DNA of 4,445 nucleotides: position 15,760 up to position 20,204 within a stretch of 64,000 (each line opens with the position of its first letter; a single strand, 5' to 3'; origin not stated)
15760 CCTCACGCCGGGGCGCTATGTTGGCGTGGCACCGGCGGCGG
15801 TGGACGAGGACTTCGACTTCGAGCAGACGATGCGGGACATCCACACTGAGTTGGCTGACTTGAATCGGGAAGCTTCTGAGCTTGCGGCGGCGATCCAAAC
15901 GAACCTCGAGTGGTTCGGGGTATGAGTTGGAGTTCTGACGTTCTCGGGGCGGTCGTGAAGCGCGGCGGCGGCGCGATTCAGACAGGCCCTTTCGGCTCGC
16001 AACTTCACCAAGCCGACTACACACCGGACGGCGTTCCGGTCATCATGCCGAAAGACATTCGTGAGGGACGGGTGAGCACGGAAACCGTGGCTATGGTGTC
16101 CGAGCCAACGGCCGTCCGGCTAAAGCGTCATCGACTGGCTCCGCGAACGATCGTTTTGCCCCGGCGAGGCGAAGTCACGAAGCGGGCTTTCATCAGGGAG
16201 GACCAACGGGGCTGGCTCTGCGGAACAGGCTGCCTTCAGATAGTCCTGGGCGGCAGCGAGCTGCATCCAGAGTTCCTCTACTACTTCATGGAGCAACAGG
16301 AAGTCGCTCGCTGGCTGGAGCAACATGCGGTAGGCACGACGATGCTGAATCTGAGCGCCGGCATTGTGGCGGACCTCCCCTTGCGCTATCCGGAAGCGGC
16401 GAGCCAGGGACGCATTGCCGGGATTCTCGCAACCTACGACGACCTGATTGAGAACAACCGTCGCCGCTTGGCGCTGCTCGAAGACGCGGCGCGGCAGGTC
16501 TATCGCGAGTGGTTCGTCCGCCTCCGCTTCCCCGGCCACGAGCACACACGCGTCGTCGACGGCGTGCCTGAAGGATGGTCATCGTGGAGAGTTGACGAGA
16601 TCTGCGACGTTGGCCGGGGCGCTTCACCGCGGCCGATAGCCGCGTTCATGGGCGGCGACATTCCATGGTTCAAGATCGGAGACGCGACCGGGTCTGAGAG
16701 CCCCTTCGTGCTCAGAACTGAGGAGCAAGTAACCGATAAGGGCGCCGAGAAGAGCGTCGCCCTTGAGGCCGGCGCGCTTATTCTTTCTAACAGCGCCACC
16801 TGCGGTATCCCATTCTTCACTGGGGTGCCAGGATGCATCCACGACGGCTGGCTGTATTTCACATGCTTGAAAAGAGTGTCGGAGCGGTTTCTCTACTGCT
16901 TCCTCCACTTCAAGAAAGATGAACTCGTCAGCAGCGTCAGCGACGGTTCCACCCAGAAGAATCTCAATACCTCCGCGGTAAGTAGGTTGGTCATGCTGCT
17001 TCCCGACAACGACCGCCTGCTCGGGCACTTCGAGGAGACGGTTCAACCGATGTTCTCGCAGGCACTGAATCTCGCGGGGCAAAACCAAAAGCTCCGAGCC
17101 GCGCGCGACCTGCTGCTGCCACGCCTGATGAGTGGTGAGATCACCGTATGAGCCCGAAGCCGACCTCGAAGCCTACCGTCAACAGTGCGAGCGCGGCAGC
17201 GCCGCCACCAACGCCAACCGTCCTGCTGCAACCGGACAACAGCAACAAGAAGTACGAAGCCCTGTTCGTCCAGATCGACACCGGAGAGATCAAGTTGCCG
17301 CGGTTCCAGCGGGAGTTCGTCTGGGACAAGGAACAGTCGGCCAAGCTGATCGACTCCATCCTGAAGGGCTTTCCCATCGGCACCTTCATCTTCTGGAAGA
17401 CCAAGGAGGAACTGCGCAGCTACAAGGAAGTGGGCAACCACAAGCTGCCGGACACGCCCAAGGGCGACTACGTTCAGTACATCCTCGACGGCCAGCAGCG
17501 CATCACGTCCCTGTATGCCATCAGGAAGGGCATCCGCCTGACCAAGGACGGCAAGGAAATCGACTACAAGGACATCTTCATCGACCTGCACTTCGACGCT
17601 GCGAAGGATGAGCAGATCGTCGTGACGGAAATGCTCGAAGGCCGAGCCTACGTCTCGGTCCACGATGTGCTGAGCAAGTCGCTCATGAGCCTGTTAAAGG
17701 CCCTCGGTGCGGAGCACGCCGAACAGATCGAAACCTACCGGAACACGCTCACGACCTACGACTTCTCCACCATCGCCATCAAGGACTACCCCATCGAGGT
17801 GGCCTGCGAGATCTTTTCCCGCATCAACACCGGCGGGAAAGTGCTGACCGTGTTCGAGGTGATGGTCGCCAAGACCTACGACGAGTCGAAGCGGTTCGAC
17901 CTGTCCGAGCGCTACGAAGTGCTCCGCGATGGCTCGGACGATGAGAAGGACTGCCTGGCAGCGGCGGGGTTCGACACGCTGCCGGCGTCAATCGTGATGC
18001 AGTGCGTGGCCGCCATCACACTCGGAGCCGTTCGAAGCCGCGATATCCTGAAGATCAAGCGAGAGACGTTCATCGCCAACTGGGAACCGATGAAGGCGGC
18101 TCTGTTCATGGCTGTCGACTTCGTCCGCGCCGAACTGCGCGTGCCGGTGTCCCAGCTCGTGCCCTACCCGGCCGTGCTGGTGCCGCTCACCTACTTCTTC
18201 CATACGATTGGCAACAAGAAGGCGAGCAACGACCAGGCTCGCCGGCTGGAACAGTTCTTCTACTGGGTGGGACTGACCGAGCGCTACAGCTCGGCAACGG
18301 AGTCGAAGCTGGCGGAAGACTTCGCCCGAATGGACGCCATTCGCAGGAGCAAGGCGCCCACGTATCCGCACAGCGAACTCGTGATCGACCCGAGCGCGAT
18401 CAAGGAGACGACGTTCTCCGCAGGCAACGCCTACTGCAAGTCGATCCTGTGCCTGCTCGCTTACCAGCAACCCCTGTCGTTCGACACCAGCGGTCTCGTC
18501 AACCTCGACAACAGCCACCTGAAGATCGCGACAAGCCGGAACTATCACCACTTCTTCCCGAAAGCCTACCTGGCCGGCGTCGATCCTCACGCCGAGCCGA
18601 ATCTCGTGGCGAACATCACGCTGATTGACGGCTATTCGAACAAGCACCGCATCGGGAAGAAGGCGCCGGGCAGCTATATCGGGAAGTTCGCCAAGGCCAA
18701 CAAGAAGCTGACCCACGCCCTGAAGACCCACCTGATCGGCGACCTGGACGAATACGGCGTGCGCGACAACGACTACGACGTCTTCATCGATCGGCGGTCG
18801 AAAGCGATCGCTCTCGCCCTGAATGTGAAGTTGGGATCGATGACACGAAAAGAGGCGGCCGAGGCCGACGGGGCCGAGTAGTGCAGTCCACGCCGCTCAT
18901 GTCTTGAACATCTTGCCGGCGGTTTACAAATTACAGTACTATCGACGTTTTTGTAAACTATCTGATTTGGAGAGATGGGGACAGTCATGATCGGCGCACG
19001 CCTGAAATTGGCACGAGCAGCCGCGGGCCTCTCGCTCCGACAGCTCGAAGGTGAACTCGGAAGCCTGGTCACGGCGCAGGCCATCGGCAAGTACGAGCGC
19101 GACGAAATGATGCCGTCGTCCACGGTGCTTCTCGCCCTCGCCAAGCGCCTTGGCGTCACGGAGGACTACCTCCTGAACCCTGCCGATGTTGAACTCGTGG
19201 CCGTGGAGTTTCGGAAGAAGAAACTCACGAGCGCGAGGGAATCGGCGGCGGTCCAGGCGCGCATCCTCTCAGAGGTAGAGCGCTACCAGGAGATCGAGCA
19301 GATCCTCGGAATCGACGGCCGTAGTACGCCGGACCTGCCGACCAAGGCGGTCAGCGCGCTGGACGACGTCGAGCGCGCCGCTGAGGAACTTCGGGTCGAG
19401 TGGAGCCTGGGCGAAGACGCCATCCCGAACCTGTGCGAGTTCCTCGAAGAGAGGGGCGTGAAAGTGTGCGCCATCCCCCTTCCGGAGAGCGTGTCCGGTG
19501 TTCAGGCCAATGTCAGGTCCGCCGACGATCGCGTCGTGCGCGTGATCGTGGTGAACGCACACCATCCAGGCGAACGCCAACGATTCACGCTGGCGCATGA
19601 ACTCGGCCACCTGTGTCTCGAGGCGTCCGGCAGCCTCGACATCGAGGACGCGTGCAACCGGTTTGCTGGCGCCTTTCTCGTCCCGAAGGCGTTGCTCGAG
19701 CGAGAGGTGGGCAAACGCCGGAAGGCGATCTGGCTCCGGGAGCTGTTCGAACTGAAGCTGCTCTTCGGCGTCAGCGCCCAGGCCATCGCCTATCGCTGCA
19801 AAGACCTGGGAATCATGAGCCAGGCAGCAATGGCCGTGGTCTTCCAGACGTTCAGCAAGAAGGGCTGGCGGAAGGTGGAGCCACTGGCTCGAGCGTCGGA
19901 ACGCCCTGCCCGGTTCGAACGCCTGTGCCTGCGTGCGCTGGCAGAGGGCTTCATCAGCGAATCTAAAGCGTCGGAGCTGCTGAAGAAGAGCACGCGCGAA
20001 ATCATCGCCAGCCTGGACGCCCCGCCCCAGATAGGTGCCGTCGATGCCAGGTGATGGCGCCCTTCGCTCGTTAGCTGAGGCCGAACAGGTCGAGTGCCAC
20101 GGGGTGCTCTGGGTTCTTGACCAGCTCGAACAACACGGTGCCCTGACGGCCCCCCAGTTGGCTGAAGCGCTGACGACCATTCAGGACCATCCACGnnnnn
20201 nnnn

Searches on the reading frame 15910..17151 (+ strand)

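Call 9: search_protein_families(library=pfam, proteins=[window:15910-17151:+], max_evalue=0.001)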
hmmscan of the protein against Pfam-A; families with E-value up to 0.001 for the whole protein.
window:15910-17151:+ (413 aa): 1 family
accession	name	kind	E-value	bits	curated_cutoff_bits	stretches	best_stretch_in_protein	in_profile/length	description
PF01420.25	Methylase_S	-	1.5e-18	68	22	2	220-365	1-137/168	Type I restriction modification DNA specificity domain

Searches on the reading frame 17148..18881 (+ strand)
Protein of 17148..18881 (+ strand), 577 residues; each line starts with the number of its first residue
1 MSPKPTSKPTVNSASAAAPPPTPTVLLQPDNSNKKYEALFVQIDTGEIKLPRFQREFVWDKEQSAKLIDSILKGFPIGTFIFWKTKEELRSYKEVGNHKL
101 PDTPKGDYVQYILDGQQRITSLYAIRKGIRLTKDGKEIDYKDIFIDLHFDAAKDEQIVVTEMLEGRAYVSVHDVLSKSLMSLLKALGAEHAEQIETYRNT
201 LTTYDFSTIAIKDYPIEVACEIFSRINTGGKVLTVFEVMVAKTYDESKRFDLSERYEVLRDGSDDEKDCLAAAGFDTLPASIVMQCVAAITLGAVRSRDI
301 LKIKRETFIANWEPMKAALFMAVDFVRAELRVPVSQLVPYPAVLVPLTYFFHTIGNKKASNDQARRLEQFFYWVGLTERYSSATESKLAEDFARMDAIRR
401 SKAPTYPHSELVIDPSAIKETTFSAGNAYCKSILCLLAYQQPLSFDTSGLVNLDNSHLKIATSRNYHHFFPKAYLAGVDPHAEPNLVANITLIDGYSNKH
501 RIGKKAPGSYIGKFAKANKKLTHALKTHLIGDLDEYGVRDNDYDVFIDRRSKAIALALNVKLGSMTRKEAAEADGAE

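Call 9: search_protein_families(library=pfam, proteins=[window:17148-18881:+], max_evalue=0.001)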
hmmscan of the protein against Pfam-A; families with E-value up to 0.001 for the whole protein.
window:17148-18881:+ (577 aa): 1 family
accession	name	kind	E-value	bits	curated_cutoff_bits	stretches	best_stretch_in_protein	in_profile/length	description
PF03235.19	GmrSD_N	-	6.3e-30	105.2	33.2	1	39-242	4-197/199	GmrSD restriction endonuclease, N-terminal domain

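Call 77: search_protein_families(library=padloc, proteins=[window:17148-18881:+], max_evalue=0.0001)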
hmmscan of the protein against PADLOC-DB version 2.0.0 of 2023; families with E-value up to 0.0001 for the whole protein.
window:17148-18881:+ (577 aa): 10 families
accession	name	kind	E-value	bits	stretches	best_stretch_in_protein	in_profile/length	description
PDLC04709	PDC-M55C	-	1.8e-53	180.1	1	37-403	18-393/554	-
PDLC04151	HEC-05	-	1.1e-32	111.5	1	39-562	31-593/600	-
PDLC04150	HEC-05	-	1.3e-21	75.2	1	42-141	16-128/583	-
PDLC03877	NsnA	-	3.6e-17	60.7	1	35-237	52-194/385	-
PDLC04152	HEC-05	-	1e-12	45.4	1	49-98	21-75/566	-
PDLC04153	HEC-05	-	1.3e-11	41.5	1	42-149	15-136/621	-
PDLC04027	PD-T4-2_A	-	1.6e-07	28.7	1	50-80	54-85/363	-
PDLC02792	SspE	-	1e-06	25.4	1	48-125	24-106/771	SspE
PDLC02686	Orf5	-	6e-05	19.7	0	47-124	20-91/566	Orf5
PDLC02790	SspE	-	9e-05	18.7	0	49-123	17-96/776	SspE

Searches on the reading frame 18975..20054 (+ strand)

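Call 9: search_protein_families(library=pfam, proteins=[window:18975-20054:+], max_evalue=0.001)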
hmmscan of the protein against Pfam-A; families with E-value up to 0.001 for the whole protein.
window:18975-20054:+ (359 aa): 4 families
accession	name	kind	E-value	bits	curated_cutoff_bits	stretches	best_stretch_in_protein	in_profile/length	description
PF06114.19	Peptidase_M78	-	5.8e-19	68.5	22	1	158-276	2-123/123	IrrE N-terminal-like domain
PF01381.28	HTH_3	-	6.7e-12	45.7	23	1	10-66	1-55/55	Helix-turn-helix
PF13560.12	HTH_31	-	1.7e-08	35.1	27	1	7-64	3-59/64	Helix-turn-helix domain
PF12844.13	HTH_19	-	8.6e-08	32.4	30.2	1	7-71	1-63/64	Helix-turn-helix domain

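Call 77: search_protein_families(library=padloc, proteins=[window:18975-20054:+], max_evalue=0.0001)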
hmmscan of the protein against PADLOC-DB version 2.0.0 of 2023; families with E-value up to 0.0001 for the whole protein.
window:18975-20054:+ (359 aa): 17 families
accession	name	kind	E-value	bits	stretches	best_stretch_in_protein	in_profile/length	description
PDLC03949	RmrA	-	1.4e-49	166.9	1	8-343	5-329/363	-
PDLC03954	RmrA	-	1.1e-43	147.7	1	7-305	12-317/380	-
PDLC03952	RmrA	-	1.4e-43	147.2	1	3-331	20-359/395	-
PDLC03947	RmrA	-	2.5e-41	139.8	1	4-309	10-323/383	-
PDLC03944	RmrA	-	2e-40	137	1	6-306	7-311/384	-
PDLC03953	RmrA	-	1.1e-39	134.8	1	5-326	5-331/373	-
PDLC03951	RmrA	-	2.5e-39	133.4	1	7-319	10-328/400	-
PDLC03948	RmrA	-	4.4e-37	125.9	1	7-337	10-350/397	-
PDLC03943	RmrA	-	3.7e-36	123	1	6-325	3-320/370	-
PDLC03946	RmrA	-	7.3e-36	121.6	1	8-309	5-298/357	-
PDLC03955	RmrA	-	1.6e-32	111.2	1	8-311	23-322/371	-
PDLC03956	RmrA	-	3.2e-31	106.8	1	5-307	8-315/399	-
PDLC03945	RmrA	-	9e-31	105.4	1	5-312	2-329/394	-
PDLC03950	RmrA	-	1.5e-21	74.8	1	9-317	6-317/369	-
PDLC04141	capP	-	1.9e-18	64.9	1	171-301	38-173/242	capP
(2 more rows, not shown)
